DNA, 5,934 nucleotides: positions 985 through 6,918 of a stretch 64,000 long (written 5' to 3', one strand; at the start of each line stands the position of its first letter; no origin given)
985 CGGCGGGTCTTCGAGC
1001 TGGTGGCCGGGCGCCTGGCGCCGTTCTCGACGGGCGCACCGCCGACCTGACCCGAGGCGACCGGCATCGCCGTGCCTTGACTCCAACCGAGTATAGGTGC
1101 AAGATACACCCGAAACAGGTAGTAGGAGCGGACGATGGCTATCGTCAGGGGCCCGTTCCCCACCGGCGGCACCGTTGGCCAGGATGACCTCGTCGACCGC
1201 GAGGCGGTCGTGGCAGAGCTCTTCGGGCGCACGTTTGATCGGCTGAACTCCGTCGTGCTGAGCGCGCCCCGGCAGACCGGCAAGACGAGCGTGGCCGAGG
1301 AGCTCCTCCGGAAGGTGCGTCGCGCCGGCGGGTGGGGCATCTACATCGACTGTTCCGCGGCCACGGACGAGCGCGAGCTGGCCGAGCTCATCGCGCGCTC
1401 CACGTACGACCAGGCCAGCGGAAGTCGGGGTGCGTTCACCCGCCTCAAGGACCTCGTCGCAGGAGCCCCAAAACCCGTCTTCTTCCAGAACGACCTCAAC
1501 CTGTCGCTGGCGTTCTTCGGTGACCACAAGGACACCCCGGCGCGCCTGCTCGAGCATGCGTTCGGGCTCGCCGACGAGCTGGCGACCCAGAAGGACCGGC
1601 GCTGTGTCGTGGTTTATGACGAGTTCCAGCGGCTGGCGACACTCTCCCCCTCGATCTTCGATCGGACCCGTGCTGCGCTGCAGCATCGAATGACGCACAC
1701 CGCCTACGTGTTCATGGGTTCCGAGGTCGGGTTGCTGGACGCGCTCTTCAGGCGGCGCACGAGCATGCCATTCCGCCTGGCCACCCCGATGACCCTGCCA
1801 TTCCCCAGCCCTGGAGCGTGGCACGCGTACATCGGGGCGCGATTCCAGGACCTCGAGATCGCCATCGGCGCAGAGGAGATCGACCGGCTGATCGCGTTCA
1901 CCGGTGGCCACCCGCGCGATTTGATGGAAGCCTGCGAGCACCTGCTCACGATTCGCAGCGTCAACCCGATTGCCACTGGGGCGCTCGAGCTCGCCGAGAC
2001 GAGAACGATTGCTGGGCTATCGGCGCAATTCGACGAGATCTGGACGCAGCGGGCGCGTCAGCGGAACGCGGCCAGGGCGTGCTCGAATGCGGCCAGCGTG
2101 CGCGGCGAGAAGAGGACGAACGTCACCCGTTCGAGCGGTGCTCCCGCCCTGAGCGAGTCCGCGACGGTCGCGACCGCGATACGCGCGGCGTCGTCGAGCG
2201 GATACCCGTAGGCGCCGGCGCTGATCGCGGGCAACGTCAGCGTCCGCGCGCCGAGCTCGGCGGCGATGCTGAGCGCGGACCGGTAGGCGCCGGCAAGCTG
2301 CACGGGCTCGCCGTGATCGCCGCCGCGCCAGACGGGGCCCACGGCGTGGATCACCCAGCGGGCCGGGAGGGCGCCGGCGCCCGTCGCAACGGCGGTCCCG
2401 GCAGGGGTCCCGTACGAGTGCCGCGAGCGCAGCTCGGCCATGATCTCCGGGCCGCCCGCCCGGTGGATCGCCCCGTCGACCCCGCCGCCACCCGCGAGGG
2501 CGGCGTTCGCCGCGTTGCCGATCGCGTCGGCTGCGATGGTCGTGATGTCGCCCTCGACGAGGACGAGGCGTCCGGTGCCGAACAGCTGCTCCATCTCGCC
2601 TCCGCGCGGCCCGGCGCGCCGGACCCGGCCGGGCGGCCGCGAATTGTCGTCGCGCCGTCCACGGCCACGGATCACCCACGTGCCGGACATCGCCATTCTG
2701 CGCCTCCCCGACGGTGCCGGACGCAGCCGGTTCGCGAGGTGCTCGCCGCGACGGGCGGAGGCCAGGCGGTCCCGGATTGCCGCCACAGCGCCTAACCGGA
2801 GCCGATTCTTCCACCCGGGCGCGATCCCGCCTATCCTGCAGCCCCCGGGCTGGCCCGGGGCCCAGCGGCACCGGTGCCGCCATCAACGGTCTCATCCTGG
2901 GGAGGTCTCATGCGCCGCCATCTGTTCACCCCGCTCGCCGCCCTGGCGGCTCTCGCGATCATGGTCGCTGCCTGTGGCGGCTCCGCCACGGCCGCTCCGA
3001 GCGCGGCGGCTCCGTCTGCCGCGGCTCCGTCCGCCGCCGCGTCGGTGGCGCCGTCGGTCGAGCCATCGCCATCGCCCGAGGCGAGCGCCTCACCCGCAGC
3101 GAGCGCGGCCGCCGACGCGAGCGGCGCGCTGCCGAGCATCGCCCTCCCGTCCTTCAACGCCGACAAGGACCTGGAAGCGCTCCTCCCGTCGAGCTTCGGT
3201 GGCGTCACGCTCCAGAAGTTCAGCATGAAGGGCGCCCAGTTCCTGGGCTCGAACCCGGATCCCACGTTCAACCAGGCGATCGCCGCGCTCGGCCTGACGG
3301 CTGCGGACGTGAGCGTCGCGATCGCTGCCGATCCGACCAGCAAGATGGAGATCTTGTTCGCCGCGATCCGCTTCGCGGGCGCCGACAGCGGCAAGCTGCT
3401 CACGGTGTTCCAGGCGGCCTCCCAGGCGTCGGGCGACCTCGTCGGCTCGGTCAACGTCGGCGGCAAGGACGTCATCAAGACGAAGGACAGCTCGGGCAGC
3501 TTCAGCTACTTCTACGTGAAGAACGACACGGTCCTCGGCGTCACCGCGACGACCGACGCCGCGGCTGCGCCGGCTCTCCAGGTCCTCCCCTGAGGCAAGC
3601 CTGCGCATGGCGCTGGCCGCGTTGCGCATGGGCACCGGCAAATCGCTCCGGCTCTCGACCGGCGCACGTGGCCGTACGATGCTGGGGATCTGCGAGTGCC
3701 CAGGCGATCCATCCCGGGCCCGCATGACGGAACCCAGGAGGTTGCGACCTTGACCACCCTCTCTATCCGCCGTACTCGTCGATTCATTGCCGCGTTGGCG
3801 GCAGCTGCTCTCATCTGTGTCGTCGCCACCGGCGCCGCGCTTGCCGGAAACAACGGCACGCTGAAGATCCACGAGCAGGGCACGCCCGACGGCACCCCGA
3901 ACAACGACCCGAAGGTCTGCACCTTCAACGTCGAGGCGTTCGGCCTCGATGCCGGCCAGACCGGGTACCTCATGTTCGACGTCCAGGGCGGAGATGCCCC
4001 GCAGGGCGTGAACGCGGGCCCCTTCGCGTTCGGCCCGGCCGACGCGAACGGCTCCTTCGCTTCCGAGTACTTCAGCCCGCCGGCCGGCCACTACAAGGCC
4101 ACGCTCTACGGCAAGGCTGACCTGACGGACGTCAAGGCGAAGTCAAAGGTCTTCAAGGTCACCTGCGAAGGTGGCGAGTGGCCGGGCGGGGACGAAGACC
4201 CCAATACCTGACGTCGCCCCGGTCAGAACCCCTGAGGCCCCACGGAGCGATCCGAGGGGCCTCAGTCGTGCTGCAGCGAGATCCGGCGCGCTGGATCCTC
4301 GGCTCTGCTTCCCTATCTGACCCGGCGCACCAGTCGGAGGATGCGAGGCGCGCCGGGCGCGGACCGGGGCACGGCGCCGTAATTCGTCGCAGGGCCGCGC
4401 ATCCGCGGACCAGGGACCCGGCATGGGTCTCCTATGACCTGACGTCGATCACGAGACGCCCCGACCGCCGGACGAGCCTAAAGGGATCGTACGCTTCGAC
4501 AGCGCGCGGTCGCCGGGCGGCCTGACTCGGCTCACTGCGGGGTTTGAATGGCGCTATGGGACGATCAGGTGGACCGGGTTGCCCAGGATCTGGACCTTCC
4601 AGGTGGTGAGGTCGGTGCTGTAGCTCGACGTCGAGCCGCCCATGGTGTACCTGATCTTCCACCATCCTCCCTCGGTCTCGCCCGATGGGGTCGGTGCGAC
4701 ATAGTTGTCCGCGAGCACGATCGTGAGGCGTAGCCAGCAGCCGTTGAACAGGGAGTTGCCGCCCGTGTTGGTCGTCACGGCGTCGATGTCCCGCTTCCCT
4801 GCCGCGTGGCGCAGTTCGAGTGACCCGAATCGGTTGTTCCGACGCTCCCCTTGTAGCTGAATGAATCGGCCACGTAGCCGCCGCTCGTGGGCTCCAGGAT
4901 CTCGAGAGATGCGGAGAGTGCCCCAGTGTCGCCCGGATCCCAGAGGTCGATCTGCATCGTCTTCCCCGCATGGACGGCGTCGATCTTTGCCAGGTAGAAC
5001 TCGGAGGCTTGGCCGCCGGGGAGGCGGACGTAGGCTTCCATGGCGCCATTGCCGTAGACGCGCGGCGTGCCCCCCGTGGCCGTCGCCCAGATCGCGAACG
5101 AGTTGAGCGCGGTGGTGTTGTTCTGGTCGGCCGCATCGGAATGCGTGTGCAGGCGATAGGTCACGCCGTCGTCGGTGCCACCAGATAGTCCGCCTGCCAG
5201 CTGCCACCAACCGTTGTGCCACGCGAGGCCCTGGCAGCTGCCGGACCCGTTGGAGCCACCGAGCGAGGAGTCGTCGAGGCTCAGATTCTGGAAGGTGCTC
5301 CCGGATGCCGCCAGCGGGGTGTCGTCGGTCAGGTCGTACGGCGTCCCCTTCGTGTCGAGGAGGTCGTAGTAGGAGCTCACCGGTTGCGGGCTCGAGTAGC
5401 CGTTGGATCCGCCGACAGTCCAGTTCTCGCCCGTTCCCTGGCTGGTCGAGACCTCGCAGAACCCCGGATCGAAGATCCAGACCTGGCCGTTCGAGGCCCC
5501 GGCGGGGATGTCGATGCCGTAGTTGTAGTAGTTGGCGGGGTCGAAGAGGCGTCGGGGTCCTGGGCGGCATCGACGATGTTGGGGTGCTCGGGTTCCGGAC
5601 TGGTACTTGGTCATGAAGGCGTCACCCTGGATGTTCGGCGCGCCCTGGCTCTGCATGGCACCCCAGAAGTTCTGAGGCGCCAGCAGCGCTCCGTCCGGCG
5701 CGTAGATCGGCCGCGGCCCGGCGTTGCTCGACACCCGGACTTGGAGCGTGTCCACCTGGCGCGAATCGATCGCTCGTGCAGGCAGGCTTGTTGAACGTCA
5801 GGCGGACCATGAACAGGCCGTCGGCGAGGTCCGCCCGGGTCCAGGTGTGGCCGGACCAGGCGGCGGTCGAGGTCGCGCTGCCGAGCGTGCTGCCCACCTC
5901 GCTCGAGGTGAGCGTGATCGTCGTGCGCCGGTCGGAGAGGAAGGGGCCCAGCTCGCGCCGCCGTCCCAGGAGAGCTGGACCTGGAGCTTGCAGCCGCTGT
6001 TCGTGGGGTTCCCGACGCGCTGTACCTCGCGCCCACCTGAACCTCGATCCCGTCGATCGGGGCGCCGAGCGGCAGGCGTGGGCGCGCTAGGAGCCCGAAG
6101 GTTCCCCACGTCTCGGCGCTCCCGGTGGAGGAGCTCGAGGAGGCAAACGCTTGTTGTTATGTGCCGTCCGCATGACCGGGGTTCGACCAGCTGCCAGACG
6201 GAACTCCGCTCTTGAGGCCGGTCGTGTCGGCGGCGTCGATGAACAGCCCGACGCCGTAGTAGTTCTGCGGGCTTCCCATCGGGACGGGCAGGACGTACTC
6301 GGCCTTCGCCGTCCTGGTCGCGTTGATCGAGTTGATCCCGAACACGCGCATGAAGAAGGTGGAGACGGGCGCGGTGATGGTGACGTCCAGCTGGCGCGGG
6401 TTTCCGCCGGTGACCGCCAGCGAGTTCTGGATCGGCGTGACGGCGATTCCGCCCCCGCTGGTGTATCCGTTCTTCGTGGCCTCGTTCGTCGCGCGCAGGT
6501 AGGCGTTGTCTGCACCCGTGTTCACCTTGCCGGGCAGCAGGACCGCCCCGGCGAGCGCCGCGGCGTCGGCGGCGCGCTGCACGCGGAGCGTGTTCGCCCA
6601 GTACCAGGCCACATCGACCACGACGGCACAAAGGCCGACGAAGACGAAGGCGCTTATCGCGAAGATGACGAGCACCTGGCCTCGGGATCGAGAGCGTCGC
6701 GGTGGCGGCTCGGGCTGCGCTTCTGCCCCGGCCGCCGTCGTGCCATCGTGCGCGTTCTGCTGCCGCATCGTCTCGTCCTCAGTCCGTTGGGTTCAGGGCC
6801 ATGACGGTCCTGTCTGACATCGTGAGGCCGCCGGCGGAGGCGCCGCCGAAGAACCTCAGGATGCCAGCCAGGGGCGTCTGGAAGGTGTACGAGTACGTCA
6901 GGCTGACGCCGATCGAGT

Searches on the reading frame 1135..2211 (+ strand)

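Call 93: search_protein_families(library=pfam, proteins=[window:1135-2211:+], max_evalue=0.0001)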
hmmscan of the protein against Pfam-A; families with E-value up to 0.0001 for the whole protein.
window:1135-2211:+ (358 aa): 3 families
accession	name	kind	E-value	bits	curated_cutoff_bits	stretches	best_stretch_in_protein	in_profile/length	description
PF13191.12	AAA_16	-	4.2e-09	37.6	32.6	1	22-176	5-153/167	AAA ATPase domain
PF13401.12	AAA_22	-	1.4e-06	29.1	27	1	39-200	7-126/130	AAA domain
PF01637.24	ATPase_2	-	2e-05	25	33.2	1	38-265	21-224/225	ATPase domain predominantly from Archaea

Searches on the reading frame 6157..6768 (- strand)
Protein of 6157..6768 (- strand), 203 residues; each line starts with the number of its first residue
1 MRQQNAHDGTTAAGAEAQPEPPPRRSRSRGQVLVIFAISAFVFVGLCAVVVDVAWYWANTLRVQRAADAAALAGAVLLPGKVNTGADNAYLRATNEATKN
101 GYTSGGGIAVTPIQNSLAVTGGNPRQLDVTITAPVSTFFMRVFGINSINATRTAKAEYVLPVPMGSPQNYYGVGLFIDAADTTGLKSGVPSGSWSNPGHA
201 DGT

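Call 94: search_protein_families(library=pfam, proteins=[window:6157-6768:-], max_evalue=0.0001)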
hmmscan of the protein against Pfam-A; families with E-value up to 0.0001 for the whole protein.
window:6157-6768:- (203 aa): 1 family
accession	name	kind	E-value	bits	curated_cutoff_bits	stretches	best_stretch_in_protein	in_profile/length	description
PF13400.11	Tad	-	8e-07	29.7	22.3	1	30-75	1-45/47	Putative Flp pilus-assembly TadE/G-like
